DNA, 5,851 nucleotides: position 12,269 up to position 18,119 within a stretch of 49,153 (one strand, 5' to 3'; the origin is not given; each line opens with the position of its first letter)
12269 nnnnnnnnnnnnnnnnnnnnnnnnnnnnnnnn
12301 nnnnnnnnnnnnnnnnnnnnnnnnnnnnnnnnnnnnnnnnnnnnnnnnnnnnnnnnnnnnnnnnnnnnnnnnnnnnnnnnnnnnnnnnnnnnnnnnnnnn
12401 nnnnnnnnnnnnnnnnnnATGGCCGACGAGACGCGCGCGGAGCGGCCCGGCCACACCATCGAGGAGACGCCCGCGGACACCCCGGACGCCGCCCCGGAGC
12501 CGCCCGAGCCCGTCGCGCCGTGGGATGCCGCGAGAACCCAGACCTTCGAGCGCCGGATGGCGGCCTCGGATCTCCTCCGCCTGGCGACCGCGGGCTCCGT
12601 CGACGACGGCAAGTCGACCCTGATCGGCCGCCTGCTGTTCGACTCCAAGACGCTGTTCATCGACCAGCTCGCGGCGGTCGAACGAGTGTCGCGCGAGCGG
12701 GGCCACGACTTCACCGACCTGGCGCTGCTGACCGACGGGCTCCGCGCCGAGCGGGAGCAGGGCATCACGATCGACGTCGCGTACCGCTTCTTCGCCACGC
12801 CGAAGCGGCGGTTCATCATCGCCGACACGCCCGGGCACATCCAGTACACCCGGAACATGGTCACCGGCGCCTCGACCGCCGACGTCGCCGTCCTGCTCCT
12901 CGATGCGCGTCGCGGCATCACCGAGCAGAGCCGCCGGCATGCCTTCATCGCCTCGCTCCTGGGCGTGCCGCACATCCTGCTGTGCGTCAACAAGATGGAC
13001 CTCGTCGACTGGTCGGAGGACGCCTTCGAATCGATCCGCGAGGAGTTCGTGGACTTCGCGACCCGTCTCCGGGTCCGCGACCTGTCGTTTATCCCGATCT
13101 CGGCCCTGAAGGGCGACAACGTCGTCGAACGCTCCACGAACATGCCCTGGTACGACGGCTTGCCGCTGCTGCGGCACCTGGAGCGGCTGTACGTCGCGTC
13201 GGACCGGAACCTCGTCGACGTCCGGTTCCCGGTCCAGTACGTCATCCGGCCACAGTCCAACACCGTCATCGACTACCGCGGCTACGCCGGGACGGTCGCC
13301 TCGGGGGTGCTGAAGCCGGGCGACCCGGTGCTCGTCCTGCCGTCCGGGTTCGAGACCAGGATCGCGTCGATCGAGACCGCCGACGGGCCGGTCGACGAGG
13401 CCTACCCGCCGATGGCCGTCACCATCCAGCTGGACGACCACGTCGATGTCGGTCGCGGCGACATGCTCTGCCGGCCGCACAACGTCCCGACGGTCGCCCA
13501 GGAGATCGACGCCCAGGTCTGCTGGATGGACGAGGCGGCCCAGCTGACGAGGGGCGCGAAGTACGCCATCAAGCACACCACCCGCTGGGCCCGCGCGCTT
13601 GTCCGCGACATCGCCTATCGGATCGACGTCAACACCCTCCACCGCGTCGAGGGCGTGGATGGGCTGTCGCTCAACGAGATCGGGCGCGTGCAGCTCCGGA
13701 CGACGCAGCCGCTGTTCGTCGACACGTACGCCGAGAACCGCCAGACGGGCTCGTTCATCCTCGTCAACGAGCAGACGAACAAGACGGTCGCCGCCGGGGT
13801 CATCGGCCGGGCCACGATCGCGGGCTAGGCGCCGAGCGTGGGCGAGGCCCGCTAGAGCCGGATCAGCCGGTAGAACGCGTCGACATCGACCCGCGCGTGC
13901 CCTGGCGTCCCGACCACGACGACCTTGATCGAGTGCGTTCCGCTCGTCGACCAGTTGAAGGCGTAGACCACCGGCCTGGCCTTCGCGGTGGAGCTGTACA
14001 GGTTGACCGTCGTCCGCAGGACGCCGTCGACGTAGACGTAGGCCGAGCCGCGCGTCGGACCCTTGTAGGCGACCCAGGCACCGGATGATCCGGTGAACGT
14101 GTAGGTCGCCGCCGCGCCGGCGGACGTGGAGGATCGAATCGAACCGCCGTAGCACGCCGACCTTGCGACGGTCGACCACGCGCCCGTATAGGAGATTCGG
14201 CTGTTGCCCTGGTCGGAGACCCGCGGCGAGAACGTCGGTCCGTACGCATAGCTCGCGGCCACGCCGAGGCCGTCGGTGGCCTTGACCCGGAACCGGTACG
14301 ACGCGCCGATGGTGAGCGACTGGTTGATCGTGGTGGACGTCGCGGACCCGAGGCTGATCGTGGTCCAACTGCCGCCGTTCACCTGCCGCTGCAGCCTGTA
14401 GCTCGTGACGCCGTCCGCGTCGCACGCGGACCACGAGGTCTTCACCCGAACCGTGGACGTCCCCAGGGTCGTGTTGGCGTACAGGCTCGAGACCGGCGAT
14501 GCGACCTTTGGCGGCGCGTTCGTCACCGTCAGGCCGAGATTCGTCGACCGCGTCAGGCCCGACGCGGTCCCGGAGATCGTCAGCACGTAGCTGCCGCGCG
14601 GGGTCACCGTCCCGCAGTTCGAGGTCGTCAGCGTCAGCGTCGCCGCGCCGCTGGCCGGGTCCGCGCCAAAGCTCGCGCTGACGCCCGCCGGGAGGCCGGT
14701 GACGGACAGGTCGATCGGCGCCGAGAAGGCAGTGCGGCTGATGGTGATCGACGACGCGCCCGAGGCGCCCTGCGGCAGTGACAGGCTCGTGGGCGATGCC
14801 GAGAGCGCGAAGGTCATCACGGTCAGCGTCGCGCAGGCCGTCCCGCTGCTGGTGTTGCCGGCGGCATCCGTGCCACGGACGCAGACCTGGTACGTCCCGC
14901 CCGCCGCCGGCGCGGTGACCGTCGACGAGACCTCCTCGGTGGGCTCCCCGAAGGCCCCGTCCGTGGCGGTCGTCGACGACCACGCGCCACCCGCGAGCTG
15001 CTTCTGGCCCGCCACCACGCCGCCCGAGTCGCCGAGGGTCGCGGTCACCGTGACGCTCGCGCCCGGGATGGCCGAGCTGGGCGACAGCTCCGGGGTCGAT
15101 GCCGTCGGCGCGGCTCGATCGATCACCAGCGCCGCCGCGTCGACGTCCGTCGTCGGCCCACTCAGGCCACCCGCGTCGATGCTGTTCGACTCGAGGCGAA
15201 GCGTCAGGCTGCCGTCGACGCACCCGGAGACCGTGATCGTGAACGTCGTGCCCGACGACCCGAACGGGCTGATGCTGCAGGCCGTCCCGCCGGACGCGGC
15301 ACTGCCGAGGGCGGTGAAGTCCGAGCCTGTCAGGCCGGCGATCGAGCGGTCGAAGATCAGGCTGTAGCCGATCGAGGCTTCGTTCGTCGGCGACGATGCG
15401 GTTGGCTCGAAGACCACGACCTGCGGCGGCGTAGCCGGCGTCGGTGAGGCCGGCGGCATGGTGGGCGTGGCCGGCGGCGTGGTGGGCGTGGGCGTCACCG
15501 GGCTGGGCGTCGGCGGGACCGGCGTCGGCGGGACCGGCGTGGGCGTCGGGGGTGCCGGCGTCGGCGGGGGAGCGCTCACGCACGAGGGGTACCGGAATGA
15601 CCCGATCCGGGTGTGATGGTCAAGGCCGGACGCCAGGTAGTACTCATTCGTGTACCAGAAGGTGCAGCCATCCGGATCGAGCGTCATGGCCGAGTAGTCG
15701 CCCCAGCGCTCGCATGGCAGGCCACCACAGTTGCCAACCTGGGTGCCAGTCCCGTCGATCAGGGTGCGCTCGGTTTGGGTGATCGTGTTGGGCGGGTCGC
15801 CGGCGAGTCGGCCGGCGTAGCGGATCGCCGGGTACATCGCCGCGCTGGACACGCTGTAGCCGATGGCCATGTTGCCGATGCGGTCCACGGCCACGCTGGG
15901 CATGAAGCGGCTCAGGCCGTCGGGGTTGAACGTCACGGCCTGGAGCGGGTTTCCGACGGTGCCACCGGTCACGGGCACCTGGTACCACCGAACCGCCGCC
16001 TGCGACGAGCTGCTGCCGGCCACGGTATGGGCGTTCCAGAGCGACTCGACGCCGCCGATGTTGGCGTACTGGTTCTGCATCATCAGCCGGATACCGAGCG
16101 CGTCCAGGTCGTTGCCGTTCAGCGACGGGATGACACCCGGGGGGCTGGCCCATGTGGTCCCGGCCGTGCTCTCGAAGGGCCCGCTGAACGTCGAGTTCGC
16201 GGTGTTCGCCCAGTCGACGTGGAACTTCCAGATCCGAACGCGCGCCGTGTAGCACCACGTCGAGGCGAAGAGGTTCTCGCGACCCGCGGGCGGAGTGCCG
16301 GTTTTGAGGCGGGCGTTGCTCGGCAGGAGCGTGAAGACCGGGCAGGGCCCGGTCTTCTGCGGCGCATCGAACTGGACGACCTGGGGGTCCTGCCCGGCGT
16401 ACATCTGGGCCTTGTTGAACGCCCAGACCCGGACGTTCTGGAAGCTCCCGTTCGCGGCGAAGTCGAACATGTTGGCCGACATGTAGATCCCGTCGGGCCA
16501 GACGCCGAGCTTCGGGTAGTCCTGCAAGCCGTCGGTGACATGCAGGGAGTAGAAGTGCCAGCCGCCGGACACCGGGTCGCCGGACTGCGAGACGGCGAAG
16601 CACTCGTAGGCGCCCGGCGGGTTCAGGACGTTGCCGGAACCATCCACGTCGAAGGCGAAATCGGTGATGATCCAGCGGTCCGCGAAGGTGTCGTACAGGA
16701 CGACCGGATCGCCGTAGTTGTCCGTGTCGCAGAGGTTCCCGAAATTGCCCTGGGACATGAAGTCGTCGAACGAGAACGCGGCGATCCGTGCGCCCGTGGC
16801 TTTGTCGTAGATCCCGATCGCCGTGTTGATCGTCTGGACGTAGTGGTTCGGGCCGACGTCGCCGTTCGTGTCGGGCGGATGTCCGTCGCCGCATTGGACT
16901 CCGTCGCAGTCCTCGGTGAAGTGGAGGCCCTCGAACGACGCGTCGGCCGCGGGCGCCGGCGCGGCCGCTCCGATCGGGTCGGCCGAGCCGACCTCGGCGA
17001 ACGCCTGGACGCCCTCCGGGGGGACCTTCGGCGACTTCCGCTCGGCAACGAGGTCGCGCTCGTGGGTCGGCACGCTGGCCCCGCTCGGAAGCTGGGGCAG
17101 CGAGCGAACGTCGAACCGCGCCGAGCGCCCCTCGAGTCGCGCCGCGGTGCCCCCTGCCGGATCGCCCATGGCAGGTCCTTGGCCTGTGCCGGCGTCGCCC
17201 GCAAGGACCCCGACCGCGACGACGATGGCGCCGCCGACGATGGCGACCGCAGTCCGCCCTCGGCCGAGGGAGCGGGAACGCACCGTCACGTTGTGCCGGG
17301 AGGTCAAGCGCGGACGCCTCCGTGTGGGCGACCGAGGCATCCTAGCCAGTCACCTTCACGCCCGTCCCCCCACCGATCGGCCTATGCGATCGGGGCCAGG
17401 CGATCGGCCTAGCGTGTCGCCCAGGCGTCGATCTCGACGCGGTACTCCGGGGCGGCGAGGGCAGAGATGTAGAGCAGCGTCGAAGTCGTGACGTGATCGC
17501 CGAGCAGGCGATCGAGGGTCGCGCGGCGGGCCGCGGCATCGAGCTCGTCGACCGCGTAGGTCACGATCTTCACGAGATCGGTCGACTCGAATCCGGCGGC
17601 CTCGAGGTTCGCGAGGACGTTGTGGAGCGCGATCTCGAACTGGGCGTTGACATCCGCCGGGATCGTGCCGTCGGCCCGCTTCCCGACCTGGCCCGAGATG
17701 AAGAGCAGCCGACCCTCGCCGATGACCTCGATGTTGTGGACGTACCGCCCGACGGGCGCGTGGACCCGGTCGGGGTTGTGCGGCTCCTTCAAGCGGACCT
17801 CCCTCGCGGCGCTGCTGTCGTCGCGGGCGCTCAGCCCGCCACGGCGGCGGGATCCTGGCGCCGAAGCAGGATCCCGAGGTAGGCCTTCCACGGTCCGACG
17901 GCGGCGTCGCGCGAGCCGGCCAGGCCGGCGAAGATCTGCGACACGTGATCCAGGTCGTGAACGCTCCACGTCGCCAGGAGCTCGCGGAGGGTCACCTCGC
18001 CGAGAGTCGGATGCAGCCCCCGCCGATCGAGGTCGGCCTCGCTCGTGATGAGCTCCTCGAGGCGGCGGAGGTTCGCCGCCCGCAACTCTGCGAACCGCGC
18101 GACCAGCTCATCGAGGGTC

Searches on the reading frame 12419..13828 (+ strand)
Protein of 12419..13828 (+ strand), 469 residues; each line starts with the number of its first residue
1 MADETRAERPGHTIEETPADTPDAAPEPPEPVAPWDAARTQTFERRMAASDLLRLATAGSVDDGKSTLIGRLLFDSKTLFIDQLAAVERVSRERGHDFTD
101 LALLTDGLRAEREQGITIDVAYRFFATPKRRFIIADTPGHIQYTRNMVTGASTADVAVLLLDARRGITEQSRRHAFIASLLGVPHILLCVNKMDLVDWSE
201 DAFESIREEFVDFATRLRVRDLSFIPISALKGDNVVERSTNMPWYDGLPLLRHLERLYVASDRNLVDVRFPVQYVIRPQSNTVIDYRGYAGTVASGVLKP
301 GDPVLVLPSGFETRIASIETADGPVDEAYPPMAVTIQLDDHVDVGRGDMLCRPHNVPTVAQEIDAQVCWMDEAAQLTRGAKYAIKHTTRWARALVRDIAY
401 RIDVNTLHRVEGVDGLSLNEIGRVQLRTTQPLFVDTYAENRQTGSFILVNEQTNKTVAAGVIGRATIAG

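Call 10: search_protein_families(library=pfam, proteins=[window:12419-13828:+], max_evalue=0.1)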
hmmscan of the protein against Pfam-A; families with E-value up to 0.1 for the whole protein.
window:12419-13828:+ (469 aa): 5 families
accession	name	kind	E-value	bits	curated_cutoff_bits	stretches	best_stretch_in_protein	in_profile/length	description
PF00009.33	GTP_EFTU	-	1.6e-40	139.2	26.5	1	53-236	4-176/188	Elongation factor Tu GTP binding domain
PF22594.2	GTP-eEF1A_C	-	2.6e-28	98.8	27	1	363-462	2-100/101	GTP-eEF1A C-terminal domain-like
PF01926.29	MMR_HSR1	-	3.1e-06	27.7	21.9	1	109-192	25-113/113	50S ribosome-binding GTPase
PF03144.31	GTP_EFTU_D2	-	3.8e-06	27.7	30.3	1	291-351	6-73/73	Elongation factor Tu domain 2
PF14578.12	GTP_EFTU_D4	-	0.016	15.6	23.8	1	291-346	22-77/86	Elongation factor Tu domain 4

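Call 11: search_protein_families(library=ncbifam, proteins=[window:12419-13828:+], max_evalue=0.1)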
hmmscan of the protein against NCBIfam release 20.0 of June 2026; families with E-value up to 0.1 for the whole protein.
window:12419-13828:+ (469 aa): 41 families (the best 25 are shown)
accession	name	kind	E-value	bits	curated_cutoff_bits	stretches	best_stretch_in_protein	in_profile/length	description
NF004035.0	PRK05506.1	subfamily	1.3e-201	671.2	715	1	41-465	13-433/632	bifunctional sulfate adenylyltransferase subunit 1/adenylylsulfate kinase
NF003478.0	PRK05124.1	equivalog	6.1e-173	575.7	590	1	42-463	17-434/475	sulfate adenylyltransferase subunit CysN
TIGR02034.1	CysN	subfamily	7.8e-169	562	336.1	1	53-462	1-406/406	sulfate adenylyltransferase, large subunit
NF008969.0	PRK12317.1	subfamily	6.2e-84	282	502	1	50-462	5-418/426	elongation factor 1-alpha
TIGR00483.1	EF-1_alpha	equivalog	2.4e-77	260.2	540.1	1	52-462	7-419/427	translation elongation factor EF-1 subunit alpha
TIGR00475.1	selB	equivalog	9.7e-26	90.6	242.25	1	102-386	24-287/581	selenocysteine-specific translation elongation factor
NF000766.0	PRK00049.1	subfamily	1.6e-25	89.7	449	1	54-367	14-311/396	elongation factor Tu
NF009372.0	PRK12735.1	subfamily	1.6e-24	86.5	479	1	54-367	14-311/396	elongation factor Tu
NF009373.0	PRK12736.1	subfamily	1.9e-24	86.1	452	1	53-367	13-309/394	elongation factor Tu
TIGR00485.1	EF-Tu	equivalog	1.8e-22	79.6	522.4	1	52-366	12-308/394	elongation factor Tu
NF003077.0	PRK04000.1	equivalog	4.3e-15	55.8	315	1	127-235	82-189/412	translation initiation factor IF-2 subunit gamma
TIGR03680.1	eif2g_arch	equivalog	6.3e-15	55.3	514.5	1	128-235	79-185/407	translation initiation factor IF-2 subunit gamma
NF033148.1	tet_protect_M_W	exception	3.6e-12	45.4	1100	1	59-197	10-134/639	TetM/TetW/TetO/TetS family tetracycline resistance ribosomal protection protein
TIGR00231.1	small_GTP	domain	5.4e-12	45.8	42.5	1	57-236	8-156/164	GTP-binding protein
NF012155.1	tet_protect_M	exception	1.4e-11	43.3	1420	1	58-195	9-132/639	tetracycline resistance ribosomal protection protein Tet(M)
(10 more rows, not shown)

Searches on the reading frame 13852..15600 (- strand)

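Call 95: search_protein_families(library=pfam, proteins=[window:13852-15600:-], max_evalue=0.01)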
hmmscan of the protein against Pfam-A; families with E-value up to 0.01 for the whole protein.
window:13852-15600:- (582 aa): 2 families
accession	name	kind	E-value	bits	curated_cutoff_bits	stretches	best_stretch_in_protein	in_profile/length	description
PF19077.6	Big_13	-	5.5e-05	24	27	1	224-261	64-100/102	Bacterial Ig-like domain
PF00041.27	fn3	-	0.008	16.8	25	0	386-446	16-73/84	Fibronectin type III domain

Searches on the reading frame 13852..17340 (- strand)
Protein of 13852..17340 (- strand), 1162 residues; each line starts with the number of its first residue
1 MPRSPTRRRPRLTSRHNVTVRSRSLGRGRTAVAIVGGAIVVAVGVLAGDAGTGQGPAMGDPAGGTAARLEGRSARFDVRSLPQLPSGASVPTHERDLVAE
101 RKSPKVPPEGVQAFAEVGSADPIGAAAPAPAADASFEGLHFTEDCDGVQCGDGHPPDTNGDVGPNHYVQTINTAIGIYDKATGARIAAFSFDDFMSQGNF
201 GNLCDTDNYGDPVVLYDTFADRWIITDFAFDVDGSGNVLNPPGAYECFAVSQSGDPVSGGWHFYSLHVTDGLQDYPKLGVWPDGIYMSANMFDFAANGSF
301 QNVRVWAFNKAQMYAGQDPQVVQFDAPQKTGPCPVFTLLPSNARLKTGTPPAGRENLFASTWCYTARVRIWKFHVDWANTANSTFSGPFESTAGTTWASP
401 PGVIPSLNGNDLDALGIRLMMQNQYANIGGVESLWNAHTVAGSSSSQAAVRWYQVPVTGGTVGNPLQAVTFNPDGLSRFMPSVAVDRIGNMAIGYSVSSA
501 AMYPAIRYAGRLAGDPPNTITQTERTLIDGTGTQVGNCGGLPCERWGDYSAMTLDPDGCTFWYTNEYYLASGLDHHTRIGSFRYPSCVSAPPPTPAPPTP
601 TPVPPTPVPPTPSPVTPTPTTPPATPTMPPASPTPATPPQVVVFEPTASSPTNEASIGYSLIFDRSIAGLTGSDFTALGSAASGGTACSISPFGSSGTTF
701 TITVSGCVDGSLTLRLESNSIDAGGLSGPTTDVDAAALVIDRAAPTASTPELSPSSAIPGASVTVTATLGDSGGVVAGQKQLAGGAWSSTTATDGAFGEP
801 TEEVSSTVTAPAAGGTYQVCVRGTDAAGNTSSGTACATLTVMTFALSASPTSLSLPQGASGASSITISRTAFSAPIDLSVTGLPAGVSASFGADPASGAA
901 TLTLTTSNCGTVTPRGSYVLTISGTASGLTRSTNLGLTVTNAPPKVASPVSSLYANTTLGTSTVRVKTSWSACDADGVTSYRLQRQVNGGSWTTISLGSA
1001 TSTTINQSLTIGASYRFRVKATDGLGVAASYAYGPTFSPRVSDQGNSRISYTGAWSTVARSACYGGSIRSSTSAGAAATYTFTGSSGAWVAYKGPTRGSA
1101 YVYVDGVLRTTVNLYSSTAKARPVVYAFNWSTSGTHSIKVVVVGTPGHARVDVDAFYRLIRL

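Call 10: search_protein_families(library=pfam, proteins=[window:13852-17340:-], max_evalue=0.1)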
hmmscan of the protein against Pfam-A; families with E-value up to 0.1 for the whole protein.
window:13852-17340:- (1162 aa): 3 families
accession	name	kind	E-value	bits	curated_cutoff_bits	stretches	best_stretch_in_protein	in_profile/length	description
PF19077.6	Big_13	-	0.00027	21.8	27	1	804-841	64-100/102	Bacterial Ig-like domain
PF00041.27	fn3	-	0.017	15.7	25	1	966-1026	16-73/84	Fibronectin type III domain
PF25059.1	FN3_DSCAM-DSCAML_C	-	0.065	14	39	0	984-1029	26-72/89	DSCAM/DSCAML C-terminal Fn3-like domain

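Call 11: search_protein_families(library=ncbifam, proteins=[window:13852-17340:-], max_evalue=0.1)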
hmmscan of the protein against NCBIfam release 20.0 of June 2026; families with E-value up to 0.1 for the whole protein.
window:13852-17340:- (1162 aa): 0 families

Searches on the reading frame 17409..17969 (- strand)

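Call 23: search_protein_families(library=pfam, proteins=[window:17409-17969:-], max_evalue=0.001)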
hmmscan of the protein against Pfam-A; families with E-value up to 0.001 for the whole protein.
window:17409-17969:- (186 aa): 1 family
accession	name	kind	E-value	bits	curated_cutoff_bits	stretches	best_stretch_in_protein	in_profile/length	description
PF01042.26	Ribonuc_L-PSP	-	7.4e-16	58.7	27.3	1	71-185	6-120/121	Endoribonuclease L-PSP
